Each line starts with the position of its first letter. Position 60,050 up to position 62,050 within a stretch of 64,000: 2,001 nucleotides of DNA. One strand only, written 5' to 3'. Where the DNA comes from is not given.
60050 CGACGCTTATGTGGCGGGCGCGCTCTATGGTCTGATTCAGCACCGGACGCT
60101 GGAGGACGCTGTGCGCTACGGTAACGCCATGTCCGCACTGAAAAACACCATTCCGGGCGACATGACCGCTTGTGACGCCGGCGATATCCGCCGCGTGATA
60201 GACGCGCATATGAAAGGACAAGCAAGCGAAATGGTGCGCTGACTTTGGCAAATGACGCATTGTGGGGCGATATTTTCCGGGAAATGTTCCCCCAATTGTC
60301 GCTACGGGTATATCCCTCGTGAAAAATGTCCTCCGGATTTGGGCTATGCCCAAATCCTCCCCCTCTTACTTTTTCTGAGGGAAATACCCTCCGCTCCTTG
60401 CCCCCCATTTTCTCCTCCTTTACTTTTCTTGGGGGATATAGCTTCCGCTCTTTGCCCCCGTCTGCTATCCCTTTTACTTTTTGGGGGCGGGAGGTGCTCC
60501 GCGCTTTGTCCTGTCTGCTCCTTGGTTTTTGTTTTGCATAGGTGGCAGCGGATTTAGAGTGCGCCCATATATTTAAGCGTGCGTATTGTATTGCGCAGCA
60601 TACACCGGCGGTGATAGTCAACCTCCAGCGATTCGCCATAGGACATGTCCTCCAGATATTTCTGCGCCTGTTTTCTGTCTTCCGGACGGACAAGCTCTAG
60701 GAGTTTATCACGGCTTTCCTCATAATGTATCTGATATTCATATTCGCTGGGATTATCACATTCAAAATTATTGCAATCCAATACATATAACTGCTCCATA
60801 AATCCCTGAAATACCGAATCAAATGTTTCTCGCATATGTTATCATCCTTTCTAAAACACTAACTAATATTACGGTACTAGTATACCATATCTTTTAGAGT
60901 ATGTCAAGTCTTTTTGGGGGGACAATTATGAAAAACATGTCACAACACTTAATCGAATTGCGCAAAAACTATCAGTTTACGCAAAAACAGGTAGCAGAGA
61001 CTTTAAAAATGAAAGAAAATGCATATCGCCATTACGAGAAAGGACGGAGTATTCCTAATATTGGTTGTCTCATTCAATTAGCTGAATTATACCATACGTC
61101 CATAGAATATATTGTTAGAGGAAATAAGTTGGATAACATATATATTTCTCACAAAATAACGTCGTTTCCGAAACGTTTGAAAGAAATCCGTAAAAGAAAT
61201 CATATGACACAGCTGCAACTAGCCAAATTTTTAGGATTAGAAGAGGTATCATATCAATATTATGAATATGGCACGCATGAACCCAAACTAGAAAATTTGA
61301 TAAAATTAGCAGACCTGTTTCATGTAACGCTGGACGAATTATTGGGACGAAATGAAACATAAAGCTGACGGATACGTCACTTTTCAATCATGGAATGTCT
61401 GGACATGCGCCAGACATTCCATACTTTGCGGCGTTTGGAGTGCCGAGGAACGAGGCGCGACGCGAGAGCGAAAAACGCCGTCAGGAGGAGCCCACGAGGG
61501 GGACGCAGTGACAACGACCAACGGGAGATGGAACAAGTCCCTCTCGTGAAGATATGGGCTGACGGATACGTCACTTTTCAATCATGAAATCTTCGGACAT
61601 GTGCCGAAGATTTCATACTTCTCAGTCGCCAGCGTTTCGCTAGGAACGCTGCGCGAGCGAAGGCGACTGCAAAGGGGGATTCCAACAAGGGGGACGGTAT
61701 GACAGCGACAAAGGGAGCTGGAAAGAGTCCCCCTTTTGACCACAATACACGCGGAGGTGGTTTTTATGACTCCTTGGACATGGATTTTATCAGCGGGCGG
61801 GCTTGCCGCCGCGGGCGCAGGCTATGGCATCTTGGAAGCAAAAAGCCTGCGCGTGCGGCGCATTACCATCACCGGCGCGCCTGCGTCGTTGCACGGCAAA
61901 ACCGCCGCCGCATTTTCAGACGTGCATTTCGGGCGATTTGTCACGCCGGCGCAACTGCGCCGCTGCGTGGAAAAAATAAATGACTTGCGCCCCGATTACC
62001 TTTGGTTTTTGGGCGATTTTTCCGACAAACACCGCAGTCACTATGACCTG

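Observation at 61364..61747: R1: tandem pair of about 194-nt structured repeat units with compensatory stem mutations, between an XRE regulator gene and a membrane phosphoesterase gene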

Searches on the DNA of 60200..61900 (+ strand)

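Call 7: search_rna_families(source=window, start=60200, end=61900, threshold=evalue, max_evalue=10, show_alignments=3)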
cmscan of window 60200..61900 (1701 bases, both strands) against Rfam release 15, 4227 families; matches with E-value up to 10: 9.
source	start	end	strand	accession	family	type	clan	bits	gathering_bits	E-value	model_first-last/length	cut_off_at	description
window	60372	60409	-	RF01545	TB3Cs2H1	Gene; snRNA; snoRNA; HACA-box;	-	22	60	0.26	1-69/69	no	Trypanosomatid snoRNA TB3Cs2H1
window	60360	60453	-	RF02151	MIMT1_1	Gene; lncRNA;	-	19.4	45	0.83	1-88/88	no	MER1 repeat containing imprinted transcript 1 conserved region 1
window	61367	61421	-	RF01094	RF_site6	Cis-reg; frameshift_element;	-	19.2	90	8.2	13-68/118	no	Polymerase ribosomal frameshift site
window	60319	60457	-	RF02157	NPPA-AS1_2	Gene; lncRNA;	-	17.7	60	7.1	1-150/150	no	NPPA antisense RNA 1 conserved region 2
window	61584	61616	+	RF03803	MIR1886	Gene; miRNA;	-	17.2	62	5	5-46/52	no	MIR1886 microRNA precursor family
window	61294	61370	+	RF01559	DdR1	Gene; snRNA; snoRNA; CD-box;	-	16.2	70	7.7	1-66/66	no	Dictyostelium snoRNA DdR1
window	60672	60685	-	RF03142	L2-Alphaproteobacteria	Cis-reg; leader;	-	14.5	37.8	1.5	1-66/66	no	L2-Alphaproteobacteria ribosomal protein leader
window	60878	60938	+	RF00066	U7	Gene; snRNA;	-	13.8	34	7.7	1-62/62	no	U7 small nuclear RNA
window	61826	61862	-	RF02086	Yar_2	Gene; lncRNA;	-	13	50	10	48-74/74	no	Yellow-achaete intergenic RNA conserved region 2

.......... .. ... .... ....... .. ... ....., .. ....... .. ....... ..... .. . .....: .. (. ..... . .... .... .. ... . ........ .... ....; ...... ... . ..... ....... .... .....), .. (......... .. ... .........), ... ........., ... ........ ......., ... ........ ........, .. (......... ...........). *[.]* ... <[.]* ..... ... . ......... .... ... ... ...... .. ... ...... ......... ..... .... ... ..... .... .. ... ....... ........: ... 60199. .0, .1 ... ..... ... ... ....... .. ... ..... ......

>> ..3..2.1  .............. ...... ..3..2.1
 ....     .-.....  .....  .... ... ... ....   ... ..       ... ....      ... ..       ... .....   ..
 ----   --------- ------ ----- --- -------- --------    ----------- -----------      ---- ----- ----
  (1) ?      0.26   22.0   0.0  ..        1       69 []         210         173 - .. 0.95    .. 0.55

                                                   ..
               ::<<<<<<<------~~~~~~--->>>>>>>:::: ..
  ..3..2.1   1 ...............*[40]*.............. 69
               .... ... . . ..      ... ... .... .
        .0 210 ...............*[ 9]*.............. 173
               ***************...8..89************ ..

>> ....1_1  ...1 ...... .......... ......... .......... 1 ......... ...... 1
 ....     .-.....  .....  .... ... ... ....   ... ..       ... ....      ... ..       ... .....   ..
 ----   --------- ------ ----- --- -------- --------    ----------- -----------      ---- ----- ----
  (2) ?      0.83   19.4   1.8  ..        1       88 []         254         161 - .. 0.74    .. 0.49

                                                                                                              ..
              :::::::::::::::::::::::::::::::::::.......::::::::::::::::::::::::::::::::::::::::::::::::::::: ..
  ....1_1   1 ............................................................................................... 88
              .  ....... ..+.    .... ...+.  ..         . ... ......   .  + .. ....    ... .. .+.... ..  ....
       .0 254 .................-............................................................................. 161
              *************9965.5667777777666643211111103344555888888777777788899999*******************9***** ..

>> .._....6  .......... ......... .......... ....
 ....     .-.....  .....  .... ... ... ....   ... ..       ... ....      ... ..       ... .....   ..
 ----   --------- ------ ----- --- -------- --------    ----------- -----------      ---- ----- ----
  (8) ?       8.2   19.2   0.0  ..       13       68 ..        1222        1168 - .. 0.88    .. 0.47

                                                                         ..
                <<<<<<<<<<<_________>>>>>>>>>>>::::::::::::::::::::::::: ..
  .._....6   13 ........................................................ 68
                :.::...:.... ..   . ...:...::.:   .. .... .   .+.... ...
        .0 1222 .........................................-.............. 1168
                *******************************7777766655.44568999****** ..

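Call 12: search_dna_similar(query=window:61364-61747:+, collection=phages, mode=distant, max_evalue=0.01)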
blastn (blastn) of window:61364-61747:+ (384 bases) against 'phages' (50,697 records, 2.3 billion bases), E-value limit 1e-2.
No match.

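Call 13: search_dna_similar(query=window:61364-61747:+, collection=plasmids, mode=distant, max_evalue=0.01)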
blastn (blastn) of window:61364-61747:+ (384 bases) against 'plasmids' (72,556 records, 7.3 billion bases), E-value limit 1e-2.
No match.
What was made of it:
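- Tried and rejected: blastn against phage and plasmid collections: no match (calls 12, 13).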

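Call 60: build_rna_model(alignment_id=A2)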
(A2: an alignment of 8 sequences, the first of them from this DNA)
Model R1 built from alignment A2 (8 sequences, 207 columns); structure: RNAalifold consensus.
model positions 180; base pairs 48; branch points 3; effective number of sequences 1.72; information 0.59 bits per position. Calibrated on 0.2 Mb of random sequence (short: E-values are rough).
structure used (alignment columns):
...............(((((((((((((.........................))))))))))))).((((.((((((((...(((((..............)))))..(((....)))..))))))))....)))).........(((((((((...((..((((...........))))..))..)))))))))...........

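Call 61: search_with_rna_model(model_id=R1, sources=[window, L001, L002, L003, L004, L005, L006, L007, L008, L009, L010, L011, L012, L013, L014, L015, L016, L017, L018, L019, L020, L021, L022, L023, L024, L025, L026, L027, L028, L029, L030, L031, L032, L033, L034, L035], max_evalue=1)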
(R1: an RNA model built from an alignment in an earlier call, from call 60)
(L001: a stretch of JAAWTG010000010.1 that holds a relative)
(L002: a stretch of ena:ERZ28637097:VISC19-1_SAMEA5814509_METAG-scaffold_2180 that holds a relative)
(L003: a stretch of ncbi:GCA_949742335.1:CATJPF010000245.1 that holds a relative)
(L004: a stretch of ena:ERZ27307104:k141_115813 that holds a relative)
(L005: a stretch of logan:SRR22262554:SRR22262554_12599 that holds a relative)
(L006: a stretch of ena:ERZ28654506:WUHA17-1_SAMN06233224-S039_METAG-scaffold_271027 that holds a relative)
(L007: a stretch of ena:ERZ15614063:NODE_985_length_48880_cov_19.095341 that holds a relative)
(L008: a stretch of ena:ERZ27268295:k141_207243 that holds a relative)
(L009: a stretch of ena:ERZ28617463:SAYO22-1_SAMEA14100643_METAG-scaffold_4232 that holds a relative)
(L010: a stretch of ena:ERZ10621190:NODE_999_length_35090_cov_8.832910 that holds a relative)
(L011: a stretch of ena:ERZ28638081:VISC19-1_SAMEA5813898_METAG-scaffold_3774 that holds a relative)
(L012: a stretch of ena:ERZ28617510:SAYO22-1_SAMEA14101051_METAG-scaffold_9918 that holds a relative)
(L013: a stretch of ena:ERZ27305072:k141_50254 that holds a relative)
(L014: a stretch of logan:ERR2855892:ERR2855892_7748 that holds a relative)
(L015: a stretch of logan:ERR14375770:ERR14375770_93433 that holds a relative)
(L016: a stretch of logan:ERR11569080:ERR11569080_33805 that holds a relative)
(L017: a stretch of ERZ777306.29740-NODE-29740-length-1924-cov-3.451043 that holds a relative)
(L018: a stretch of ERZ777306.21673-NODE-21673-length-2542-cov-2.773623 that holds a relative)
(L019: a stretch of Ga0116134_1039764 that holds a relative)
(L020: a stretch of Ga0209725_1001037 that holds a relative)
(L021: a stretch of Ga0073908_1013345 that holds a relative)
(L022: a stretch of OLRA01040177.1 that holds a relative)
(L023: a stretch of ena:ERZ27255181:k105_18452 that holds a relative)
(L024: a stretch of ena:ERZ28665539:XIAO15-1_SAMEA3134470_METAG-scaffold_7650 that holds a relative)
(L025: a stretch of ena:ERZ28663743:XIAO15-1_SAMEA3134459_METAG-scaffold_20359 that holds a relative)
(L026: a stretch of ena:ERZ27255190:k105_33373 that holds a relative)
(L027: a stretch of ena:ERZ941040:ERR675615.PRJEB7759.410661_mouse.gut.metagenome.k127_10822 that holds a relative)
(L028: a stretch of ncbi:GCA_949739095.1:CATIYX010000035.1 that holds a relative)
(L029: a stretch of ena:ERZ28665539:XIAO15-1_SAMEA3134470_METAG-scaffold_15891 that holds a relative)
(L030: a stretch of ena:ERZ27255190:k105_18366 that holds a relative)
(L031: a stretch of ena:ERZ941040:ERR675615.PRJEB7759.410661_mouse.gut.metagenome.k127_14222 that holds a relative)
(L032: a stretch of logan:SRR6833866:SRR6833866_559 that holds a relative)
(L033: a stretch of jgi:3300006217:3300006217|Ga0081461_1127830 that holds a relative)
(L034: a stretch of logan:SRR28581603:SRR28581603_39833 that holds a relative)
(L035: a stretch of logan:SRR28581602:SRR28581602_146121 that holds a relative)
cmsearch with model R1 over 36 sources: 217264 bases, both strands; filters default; matches with E-value up to 1: 30.
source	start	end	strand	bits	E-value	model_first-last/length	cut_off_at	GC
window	61376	61553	+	191.1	2.3e-51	1-180/180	no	0.57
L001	6309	6487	-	190.5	3.5e-51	1-180/180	no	0.56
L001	6118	6292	-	188.9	1e-50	1-180/180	no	0.53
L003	4649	4823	+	186.4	4.9e-50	1-180/180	no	0.54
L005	4235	4412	+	186.3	5.2e-50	1-180/180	no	0.57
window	61570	61743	+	183.9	2.4e-49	1-180/180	no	0.53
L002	6449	6625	+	181.3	1.2e-48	1-180/180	no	0.56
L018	27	201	+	181.2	1.3e-48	1-180/180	no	0.54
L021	447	625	-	180.7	1.8e-48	1-180/180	no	0.49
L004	811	987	+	170.6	1.2e-45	1-180/180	no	0.55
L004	617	794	+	168.3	5.1e-45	1-180/180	no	0.57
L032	1888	2061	-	165.5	3.1e-44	1-180/180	no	0.52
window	11472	11662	+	160.7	7e-43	1-180/180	no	0.57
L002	6642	6768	+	109.3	1.3e-28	1-180/180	no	0.54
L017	1598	1735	-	97.7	2.3e-25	1-180/180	no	0.52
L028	203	342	-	95.9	7.2e-25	1-180/180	no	0.54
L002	5780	5938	+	82.1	5.2e-21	1-180/180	no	0.53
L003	3980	4138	+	82.1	5.2e-21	1-180/180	no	0.53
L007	6586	6737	-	75.7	3.2e-19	1-180/180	no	0.59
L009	6586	6737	-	75.7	3.2e-19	1-180/180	no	0.59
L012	2122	2273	-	75.7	3.2e-19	1-180/180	no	0.59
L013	3487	3638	-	75.7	3.2e-19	1-180/180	no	0.59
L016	643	794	-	75.7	3.2e-19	1-180/180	no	0.59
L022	1215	1366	+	75.7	3.2e-19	1-180/180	no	0.59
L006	514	564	+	51.9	1.3e-12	1-51/180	3'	0.43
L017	1460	1567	-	51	2.3e-12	1-180/180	no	0.44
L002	6856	6905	+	42.3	6.1e-10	123-172/180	no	0.6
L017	1689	1721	+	16.8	0.0078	15-47/180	no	0.48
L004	1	106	+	16.5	0.0089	54-180/180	5'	0.57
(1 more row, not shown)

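Call 69: search_with_rna_model(model_id=R1, sources=[L036, L037, L038, L039, L040, L041], max_evalue=10)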
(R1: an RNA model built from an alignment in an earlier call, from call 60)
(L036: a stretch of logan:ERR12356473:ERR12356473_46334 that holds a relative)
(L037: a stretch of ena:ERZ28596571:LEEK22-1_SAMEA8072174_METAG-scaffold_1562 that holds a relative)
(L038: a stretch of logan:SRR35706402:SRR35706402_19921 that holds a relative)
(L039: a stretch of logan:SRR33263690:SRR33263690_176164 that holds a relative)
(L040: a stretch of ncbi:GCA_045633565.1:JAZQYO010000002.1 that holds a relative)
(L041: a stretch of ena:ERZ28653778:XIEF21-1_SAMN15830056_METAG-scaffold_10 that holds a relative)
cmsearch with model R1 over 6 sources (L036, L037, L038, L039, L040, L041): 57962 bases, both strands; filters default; matches with E-value up to 10: 3.
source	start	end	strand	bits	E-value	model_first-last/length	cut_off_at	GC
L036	635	657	-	5.8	2.3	137-159/180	no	0.61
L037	635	657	-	5.8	2.3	137-159/180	no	0.61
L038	635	657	-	5.8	2.3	137-159/180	no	0.61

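Call 71: search_with_rna_model(model_id=R1, sources=[L042, L043, L044, L045, L046, L047, L048, L049, L050, L051], max_evalue=1)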
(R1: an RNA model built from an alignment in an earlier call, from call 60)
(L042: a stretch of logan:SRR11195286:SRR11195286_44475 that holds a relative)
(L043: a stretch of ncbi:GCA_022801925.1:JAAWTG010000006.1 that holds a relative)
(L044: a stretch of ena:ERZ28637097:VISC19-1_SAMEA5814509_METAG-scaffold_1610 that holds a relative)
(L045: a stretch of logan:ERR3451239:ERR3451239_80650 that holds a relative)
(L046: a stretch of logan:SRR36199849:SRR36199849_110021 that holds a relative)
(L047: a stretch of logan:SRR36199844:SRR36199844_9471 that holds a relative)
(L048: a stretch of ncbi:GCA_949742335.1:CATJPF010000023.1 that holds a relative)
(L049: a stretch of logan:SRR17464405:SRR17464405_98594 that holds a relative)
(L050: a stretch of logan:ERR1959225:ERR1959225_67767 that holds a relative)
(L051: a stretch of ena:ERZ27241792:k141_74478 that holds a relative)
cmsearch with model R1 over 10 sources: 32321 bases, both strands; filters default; matches with E-value up to 1: 6.
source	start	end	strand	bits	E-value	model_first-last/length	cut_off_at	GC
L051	1247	1438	-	153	1.4e-41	1-180/180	no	0.57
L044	2946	3129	-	116.9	1.6e-31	1-180/180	no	0.59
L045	2823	2887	-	46.7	5.4e-12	109-180/180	5'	0.55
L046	2722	2782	-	43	5.9e-11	112-180/180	5'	0.54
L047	2496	2556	-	43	5.9e-11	112-180/180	5'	0.54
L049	2091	2122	-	13.9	0.0075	149-180/180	5'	0.5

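Call 75: search_with_rna_model(model_id=R1, sources=[window, L001, L002, L003, L004, L005, L007, L018, L021, L032, L044, L051], max_evalue=1e-15, make_alignment=true)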
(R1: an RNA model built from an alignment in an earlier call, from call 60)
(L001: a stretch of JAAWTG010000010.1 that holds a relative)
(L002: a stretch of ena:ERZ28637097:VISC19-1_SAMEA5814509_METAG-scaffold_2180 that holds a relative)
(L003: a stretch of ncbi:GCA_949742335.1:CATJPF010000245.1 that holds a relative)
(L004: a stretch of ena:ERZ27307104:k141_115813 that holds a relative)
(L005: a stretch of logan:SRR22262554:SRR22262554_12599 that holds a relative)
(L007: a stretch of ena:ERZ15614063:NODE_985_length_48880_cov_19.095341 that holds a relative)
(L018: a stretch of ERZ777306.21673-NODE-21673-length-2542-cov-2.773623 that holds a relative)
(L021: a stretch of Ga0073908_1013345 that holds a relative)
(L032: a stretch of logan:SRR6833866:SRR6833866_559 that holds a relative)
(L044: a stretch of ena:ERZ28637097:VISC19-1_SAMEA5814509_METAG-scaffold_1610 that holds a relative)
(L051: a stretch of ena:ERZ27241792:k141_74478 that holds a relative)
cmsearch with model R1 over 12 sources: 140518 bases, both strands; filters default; matches with E-value up to 1e-15: 19.
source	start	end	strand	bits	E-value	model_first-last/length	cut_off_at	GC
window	61376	61553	+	191.1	1.5e-51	1-180/180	no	0.57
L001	6309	6487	-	190.5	2.3e-51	1-180/180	no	0.56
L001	6118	6292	-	188.9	6.4e-51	1-180/180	no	0.53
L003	4649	4823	+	186.4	3.2e-50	1-180/180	no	0.54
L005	4235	4412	+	186.3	3.4e-50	1-180/180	no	0.57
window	61570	61743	+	183.9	1.6e-49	1-180/180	no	0.53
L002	6449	6625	+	181.3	8e-49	1-180/180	no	0.56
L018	27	201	+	181.2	8.7e-49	1-180/180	no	0.54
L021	447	625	-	180.7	1.2e-48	1-180/180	no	0.49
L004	811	987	+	170.6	7.7e-46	1-180/180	no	0.55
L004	617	794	+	168.3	3.3e-45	1-180/180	no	0.57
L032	1888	2061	-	165.5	2e-44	1-180/180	no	0.52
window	11472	11662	+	160.7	4.6e-43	1-180/180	no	0.57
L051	1247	1438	-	153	6.2e-41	1-180/180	no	0.57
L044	2946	3129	-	116.9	7e-31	1-180/180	no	0.59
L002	6642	6768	+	109.3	8.7e-29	1-180/180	no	0.54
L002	5780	5938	+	82.1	3.4e-21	1-180/180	no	0.53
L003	3980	4138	+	82.1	3.4e-21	1-180/180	no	0.53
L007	6586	6737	-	75.7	2.1e-19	1-180/180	no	0.59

Alignment A4: 19 matches aligned to the model, 223 columns, each read 5' to 3' on its own strand. Consensus structure (alignment columns), stored with it:
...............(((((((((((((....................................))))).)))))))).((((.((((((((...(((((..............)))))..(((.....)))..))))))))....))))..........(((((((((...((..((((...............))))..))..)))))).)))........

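Call 95: search_with_rna_model(model_id=R1, source=window, filters=off, max_evalue=1)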
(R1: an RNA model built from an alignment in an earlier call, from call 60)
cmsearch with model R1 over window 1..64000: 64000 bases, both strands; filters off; matches with E-value up to 1: 14.
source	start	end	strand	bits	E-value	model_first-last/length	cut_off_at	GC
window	61376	61553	+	191.1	6.8e-52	1-180/180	no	0.57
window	61570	61743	+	183.9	7.2e-50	1-180/180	no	0.53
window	11472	11662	+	160.6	2.1e-43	1-180/180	no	0.57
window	61488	61629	-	24.2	2e-05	1-180/180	no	0.51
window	35120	35310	+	17.1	0.0018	1-180/180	no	0.41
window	61390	61422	-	17.1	0.0018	15-47/180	no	0.48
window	11486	11536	-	12.5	0.035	15-47/180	no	0.53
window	45654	45684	+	10.8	0.11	16-46/180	no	0.58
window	46497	46612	-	9.4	0.26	1-180/180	no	0.48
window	10648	10768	-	8.5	0.46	1-180/180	no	0.32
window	35180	35311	-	7.9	0.67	1-180/180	no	0.43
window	42399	42427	-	7.6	0.8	130-165/180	no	0.31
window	35136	35165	-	7.4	0.91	15-47/180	no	0.23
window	57489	57576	+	7.3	0.98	1-180/180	no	0.3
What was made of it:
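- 61376..61553 (+): Unit 1 of RNA element 'A' (full-length match to the covariance model). cmsearch 191.1 bits, E = 2e-51 (calls 61, 95).
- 61570..61743 (+): Unit 2 of RNA element 'A'. cmsearch 183.9 bits (calls 61, 95).
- On Trans-acting / sibling sRNA: Three copies at two loci (call 95).
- Paralogue family: exactly 3 copies in the window with filters off (call 95).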
